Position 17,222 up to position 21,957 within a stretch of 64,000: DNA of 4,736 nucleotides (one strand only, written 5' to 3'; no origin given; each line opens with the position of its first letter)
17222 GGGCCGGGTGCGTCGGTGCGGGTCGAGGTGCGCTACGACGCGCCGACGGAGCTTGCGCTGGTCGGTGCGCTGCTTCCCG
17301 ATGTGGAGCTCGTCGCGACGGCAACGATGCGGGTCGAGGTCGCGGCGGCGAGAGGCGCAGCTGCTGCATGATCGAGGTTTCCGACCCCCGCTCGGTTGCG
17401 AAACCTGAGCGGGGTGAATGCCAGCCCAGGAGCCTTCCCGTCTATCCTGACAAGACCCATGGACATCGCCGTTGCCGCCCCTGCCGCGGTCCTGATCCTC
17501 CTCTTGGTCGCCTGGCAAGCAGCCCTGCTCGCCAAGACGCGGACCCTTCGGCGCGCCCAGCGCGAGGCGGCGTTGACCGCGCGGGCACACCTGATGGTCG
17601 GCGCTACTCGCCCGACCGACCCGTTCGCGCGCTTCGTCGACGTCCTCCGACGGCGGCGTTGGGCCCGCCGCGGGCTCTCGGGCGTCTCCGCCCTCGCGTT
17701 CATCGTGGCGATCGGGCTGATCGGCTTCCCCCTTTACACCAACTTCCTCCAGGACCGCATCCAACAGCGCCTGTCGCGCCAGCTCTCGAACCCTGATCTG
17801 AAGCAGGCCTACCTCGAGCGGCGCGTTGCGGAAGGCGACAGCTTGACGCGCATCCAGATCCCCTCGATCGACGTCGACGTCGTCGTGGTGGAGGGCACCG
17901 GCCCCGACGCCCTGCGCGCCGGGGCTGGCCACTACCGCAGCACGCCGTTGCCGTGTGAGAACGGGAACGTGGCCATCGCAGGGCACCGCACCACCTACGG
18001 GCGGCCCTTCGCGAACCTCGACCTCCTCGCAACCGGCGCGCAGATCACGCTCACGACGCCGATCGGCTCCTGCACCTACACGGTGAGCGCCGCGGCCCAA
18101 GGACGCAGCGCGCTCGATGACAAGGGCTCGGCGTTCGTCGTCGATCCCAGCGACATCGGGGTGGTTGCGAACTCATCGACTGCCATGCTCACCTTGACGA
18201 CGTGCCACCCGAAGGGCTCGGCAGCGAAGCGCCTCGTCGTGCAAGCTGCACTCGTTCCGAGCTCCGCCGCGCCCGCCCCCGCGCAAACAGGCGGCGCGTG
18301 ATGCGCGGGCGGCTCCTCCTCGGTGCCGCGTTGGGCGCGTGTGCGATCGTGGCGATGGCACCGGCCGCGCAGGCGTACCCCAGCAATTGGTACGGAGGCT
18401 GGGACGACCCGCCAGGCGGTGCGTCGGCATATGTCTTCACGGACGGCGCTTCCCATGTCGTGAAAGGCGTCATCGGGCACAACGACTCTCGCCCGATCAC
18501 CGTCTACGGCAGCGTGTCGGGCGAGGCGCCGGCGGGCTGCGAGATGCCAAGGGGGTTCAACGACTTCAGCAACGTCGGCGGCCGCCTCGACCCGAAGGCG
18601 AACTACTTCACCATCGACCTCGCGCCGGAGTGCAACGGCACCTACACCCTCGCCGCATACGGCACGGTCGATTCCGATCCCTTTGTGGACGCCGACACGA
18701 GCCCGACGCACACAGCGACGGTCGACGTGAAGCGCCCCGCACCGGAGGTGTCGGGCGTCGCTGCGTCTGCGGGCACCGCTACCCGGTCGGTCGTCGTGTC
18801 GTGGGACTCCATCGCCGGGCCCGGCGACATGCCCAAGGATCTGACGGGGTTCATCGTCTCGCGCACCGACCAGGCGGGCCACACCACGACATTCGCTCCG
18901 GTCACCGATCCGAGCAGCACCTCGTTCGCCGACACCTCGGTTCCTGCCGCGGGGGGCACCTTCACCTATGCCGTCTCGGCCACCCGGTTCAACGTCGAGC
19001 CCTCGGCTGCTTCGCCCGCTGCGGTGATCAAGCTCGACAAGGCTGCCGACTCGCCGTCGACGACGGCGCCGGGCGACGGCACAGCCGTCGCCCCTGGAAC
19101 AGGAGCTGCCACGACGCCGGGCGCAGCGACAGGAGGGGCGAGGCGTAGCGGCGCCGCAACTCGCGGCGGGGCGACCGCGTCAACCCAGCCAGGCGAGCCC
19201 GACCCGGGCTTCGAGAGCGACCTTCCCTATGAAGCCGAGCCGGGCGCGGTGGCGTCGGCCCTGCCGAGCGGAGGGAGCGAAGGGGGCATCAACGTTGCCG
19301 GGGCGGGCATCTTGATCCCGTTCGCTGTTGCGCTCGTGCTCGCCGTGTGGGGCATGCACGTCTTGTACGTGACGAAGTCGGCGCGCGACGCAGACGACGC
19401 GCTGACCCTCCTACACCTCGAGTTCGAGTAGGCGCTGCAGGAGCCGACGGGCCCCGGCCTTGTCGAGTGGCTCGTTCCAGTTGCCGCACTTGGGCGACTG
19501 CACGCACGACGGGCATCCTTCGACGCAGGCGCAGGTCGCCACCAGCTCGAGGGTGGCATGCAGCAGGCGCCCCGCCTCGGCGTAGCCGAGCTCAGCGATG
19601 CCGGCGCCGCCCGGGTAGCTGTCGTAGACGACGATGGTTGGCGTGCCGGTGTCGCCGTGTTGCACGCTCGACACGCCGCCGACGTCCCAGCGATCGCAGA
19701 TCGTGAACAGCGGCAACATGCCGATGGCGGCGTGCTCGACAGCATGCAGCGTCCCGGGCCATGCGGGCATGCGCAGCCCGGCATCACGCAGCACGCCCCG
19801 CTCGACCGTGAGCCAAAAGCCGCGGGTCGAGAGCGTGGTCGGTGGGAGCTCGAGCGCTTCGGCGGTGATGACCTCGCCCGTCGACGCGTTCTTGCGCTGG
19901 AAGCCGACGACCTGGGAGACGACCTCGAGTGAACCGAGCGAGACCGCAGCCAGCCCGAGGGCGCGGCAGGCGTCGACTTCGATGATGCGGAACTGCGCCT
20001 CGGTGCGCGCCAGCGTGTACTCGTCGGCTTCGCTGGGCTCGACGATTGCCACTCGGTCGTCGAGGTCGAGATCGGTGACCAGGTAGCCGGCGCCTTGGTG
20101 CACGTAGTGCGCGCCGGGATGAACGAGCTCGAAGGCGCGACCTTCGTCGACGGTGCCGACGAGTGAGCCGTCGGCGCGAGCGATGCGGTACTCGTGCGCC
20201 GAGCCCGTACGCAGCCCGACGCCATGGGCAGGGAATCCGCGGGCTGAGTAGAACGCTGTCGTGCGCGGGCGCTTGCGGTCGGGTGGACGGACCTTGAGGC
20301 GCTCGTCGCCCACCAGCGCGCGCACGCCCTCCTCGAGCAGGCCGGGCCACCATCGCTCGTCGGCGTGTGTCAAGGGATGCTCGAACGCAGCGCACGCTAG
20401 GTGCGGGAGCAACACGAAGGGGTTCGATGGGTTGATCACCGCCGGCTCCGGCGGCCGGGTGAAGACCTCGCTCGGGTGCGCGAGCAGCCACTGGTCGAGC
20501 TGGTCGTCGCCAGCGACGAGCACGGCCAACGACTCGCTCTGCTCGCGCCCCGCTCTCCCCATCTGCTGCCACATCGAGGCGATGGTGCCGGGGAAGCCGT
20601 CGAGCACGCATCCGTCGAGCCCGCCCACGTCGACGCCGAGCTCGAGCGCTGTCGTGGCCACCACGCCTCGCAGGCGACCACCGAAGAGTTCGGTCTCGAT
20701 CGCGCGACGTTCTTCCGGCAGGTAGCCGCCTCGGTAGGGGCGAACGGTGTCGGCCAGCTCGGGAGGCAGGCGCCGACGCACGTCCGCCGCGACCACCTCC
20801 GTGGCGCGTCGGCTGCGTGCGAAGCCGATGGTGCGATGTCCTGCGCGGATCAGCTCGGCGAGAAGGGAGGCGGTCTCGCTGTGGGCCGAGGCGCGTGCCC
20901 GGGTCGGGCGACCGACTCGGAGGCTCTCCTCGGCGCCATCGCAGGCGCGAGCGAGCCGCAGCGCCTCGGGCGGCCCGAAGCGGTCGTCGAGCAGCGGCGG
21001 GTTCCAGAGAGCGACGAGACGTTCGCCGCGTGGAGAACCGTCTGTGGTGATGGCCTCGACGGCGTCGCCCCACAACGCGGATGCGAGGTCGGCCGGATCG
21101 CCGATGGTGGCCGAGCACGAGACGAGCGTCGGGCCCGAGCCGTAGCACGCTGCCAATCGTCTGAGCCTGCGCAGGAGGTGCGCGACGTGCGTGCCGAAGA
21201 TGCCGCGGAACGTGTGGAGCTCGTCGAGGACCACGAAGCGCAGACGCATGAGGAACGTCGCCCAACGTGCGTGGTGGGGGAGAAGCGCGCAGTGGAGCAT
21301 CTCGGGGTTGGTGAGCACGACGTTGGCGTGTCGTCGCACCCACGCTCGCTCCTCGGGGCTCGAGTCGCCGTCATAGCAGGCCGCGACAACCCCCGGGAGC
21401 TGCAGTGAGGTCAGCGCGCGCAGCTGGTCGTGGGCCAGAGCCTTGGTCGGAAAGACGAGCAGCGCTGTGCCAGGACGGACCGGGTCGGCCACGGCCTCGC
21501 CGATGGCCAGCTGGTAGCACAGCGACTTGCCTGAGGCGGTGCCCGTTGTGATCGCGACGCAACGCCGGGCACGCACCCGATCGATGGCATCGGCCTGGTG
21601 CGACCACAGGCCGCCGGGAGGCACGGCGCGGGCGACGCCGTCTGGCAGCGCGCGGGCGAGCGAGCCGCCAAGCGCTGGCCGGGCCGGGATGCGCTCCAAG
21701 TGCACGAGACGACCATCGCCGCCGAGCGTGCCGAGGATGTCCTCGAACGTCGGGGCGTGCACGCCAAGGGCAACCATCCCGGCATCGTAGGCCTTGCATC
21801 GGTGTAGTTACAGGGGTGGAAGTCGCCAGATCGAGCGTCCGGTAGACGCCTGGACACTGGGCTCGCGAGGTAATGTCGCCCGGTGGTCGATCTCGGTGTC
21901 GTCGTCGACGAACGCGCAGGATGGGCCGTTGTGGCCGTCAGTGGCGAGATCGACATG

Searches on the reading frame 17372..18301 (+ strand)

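Call 84: search_protein_families(library=pfam, proteins=[window:17372-18301:+], max_evalue=0.0001)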
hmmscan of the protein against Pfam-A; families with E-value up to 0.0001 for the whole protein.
window:17372-18301:+ (309 aa): 1 family
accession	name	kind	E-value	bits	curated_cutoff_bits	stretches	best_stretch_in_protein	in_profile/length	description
PF04203.18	Sortase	-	9.5e-29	100.1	26.6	1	161-295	1-125/125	Sortase domain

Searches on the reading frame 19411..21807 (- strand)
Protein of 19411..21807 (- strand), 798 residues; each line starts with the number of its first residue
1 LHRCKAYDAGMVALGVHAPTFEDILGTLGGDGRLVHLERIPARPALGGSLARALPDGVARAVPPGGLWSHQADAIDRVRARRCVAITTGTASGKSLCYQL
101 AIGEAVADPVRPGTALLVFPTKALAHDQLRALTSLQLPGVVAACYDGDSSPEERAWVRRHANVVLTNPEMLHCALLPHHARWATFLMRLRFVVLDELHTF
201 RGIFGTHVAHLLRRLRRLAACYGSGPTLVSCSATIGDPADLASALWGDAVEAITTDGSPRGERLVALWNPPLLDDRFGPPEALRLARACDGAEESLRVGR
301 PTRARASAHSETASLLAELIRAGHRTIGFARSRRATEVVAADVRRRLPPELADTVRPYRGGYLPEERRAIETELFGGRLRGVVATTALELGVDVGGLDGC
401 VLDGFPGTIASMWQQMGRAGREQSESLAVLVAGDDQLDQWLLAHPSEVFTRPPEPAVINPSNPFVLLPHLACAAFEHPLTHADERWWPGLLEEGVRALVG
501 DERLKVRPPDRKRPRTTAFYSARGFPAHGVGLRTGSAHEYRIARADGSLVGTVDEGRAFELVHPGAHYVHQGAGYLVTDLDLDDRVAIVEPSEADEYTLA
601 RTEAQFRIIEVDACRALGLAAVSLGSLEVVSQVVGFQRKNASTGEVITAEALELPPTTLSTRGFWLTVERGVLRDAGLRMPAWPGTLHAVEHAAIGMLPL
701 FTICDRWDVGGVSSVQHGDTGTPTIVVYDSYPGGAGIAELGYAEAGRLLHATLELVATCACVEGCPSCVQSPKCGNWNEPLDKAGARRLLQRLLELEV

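Call 85: search_protein_families(library=pfam, proteins=[window:19411-21807:-], max_evalue=0.0001)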
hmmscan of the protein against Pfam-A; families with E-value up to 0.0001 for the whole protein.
window:19411-21807:- (798 aa): 4 families
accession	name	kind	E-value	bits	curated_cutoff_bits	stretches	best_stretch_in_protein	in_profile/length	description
PF00270.35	DEAD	-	1.6e-25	90.2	26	1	69-236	2-161/167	DEAD/DEAH box helicase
PF09369.15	MZB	-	3.4e-22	79.4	24.2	1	690-769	1-80/80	MrfA Zn-binding domain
PF00271.37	Helicase_C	-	5.9e-12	46.3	23.5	1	315-421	5-108/110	Helicase conserved C-terminal domain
PF22982.3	WHD_HRQ1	-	3.9e-09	37.9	27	1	458-533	1-68/70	ATP-dependent helicase HRQ1, winged helix domain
